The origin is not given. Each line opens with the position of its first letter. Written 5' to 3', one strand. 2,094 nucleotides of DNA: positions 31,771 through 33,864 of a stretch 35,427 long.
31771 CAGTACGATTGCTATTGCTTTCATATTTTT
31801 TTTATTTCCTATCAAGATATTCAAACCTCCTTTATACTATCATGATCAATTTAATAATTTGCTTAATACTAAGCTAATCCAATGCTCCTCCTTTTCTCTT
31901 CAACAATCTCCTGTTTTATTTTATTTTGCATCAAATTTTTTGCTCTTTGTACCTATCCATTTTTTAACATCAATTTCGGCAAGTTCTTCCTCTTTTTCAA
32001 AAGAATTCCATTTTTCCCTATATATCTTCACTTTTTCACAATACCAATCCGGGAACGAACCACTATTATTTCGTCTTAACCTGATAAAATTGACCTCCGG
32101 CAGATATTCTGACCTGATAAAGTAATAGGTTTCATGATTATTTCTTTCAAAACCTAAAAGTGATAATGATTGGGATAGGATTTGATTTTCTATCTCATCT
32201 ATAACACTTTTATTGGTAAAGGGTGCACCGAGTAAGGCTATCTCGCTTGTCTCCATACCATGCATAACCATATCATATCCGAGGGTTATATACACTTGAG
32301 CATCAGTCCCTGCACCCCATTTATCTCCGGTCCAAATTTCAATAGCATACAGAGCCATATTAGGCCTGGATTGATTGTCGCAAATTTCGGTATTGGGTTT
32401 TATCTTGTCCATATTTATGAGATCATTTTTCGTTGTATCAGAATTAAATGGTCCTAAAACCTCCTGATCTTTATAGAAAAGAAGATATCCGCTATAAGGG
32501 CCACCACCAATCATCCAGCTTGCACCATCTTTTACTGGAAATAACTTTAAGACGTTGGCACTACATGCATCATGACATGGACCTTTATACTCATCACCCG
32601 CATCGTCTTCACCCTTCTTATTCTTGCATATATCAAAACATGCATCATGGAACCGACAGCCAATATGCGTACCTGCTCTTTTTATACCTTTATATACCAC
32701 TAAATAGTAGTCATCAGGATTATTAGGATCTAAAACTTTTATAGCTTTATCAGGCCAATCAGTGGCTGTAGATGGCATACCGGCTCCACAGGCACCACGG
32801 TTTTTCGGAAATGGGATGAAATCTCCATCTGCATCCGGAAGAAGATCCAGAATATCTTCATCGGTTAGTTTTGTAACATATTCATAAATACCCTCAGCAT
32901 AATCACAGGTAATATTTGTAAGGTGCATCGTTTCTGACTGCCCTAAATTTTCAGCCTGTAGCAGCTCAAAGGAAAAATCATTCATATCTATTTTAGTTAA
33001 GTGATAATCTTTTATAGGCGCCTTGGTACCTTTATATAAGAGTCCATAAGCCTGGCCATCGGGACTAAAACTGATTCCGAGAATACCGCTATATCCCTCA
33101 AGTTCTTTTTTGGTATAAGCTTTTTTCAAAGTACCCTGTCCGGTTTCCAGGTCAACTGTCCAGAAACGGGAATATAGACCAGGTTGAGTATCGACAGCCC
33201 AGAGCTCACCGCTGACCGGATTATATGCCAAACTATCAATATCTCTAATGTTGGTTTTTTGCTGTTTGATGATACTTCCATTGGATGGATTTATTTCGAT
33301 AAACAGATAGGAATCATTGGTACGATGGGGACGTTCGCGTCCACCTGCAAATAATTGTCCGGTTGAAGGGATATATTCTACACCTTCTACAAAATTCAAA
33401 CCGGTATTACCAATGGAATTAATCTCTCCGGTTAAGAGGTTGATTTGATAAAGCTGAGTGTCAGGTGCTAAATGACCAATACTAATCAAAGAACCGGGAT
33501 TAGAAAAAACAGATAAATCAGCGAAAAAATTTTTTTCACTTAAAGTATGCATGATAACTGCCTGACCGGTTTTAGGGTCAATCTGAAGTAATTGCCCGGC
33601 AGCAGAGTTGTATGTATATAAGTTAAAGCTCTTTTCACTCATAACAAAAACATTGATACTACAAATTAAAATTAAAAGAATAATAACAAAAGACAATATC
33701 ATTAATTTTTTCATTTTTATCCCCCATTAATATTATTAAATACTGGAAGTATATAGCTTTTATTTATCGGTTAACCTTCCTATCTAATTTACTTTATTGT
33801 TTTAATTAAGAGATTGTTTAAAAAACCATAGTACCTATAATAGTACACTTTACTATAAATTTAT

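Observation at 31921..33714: Bacterial secreted protein ending in a clear PLAT/LH2 domain, in an architecture I do not recognise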

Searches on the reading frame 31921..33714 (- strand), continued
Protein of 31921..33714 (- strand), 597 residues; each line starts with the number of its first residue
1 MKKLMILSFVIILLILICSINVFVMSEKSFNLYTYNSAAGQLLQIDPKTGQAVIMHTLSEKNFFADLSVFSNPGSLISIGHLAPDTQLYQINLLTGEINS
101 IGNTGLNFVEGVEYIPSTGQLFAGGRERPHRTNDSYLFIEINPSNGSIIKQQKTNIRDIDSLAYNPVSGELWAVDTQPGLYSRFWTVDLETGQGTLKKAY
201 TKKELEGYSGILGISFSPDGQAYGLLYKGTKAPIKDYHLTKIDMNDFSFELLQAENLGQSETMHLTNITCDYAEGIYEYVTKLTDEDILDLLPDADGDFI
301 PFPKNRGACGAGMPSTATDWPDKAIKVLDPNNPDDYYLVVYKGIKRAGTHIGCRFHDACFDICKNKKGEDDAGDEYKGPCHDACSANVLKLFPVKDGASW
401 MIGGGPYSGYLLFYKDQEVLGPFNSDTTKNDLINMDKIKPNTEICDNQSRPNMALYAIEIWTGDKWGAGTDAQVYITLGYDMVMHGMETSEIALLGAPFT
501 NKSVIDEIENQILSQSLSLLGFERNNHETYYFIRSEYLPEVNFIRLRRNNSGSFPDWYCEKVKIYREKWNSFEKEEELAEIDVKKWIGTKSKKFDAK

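Call 70: fold_search(model_id=the predicted structure, library=pdb)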
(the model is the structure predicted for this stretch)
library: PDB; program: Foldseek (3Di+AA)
matches with E <= 10: 124; with E <= 0.001: 2
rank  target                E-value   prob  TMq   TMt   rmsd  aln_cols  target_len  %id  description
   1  2p0m_A                7.9e-04  1.00  0.15  0.14   4.2       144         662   18  Revised structure of rabbit reticulocyte 15S-lipoxygenase (released 2007-10-09)
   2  1lox                  9.4e-04  1.00  0.15  0.14   4.1       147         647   18  RABBIT RETICULOCYTE 15-LIPOXYGENASE (released 1998-11-04)
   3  4qwt_A                1.2e-03  1.00  0.15  0.13   4.4       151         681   17  Anaerobic crystal structure of delta413-417:GS LOX in complex with arachidonate (released 2014-09-24)
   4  3fg1_B                1.4e-03  1.00  0.15  0.13   4.9       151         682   18  Crystal structure of Delta413-417:GS LOX (released 2009-08-18)
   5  3fg1_D                1.6e-03  1.00  0.14  0.13   4.5       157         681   15  Crystal structure of Delta413-417:GS LOX (released 2009-08-18)
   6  4qwt_B                2.1e-03  1.00  0.14  0.12   5.0       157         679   17  Anaerobic crystal structure of delta413-417:GS LOX in complex with arachidonate (released 2014-09-24)
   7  3fg4_D                2.2e-03  1.00  0.15  0.13   4.6       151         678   17  Crystal structure of Delta413-417:GS I805A LOX (released 2009-08-18)
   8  8qdr_A                2.2e-03  1.00  0.15  0.13   5.1       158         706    9  Vitis vinifera dimeric 13S-lipoxygenase LOXA in a detergent bound open conformation (released 2024-10-30)
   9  3fg3_B                2.3e-03  1.00  0.15  0.13   5.0       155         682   17  Crystal structure of Delta413-417:GS I805W LOX (released 2009-08-18)
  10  3fg3_D                2.7e-03  1.00  0.15  0.13   4.7       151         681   17  Crystal structure of Delta413-417:GS I805W LOX (released 2009-08-18)
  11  3fg4_A                3.4e-03  1.00  0.15  0.13   4.7       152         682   16  Crystal structure of Delta413-417:GS I805A LOX (released 2009-08-18)
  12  6n2w_B                4.3e-03  1.00  0.14  0.14   4.8       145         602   18  The structure of Stable-5-Lipoxygenase bound to NDGA (released 2020-05-13)
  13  7ttj_B                4.8e-03  1.00  0.15  0.15   3.9       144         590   18  Stable-5-LOX elongated Ha2 (released 2022-08-31)
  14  3vf1_A                5.4e-03  1.00  0.15  0.13   5.4       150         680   21  Structure of a calcium-dependent 11R-lipoxygenase suggests a mechanism for Ca-regulation (released 2012-05-16)
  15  3o8y_B                7.6e-03  1.00  0.15  0.14   4.7       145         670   19  Stable-5-Lipoxygenase (released 2011-01-19)
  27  3cwz_B                5.2e-02  0.99  0.15  0.27   4.4       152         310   14  Structure of RAB6(GTP)-R6IP1 complex (released 2008-11-18)
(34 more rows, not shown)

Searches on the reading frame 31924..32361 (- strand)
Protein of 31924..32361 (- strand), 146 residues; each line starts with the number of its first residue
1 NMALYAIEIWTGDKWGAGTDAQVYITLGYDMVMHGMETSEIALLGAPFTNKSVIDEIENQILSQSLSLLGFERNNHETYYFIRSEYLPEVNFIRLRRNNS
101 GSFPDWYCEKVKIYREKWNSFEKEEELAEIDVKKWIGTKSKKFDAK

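Call 53: search_protein_families(library=pfam, proteins=[window:31924-32361:-], max_evalue=10)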
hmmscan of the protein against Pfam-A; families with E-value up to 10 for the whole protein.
seq(146 aa): 1 family
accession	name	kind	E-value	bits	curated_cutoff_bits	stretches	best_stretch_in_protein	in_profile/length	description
PF01477.28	PLAT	-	8.7e-09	36.6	23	2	67-141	40-109/117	PLAT/LH2 domain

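Call 54: search_solved_structures(query=window:31924-32361:-, max_evalue=10, show_alignments=3)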
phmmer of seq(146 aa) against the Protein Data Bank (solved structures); distinct sequences matched with E-value up to 10: 4.
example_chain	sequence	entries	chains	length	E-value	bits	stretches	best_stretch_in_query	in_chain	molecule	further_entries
3o8y_A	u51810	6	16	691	0.022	17.5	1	70-112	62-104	Arachidonate 5-lipoxygenase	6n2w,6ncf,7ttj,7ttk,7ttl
3v92_B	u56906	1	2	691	0.022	17.5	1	70-112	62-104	Arachidonate 5-lipoxygenase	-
3v98_A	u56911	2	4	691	0.022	17.5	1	70-112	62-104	Arachidonate 5-lipoxygenase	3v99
3vf1_A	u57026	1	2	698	0.06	16.1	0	5-39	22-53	11R-lipoxygenase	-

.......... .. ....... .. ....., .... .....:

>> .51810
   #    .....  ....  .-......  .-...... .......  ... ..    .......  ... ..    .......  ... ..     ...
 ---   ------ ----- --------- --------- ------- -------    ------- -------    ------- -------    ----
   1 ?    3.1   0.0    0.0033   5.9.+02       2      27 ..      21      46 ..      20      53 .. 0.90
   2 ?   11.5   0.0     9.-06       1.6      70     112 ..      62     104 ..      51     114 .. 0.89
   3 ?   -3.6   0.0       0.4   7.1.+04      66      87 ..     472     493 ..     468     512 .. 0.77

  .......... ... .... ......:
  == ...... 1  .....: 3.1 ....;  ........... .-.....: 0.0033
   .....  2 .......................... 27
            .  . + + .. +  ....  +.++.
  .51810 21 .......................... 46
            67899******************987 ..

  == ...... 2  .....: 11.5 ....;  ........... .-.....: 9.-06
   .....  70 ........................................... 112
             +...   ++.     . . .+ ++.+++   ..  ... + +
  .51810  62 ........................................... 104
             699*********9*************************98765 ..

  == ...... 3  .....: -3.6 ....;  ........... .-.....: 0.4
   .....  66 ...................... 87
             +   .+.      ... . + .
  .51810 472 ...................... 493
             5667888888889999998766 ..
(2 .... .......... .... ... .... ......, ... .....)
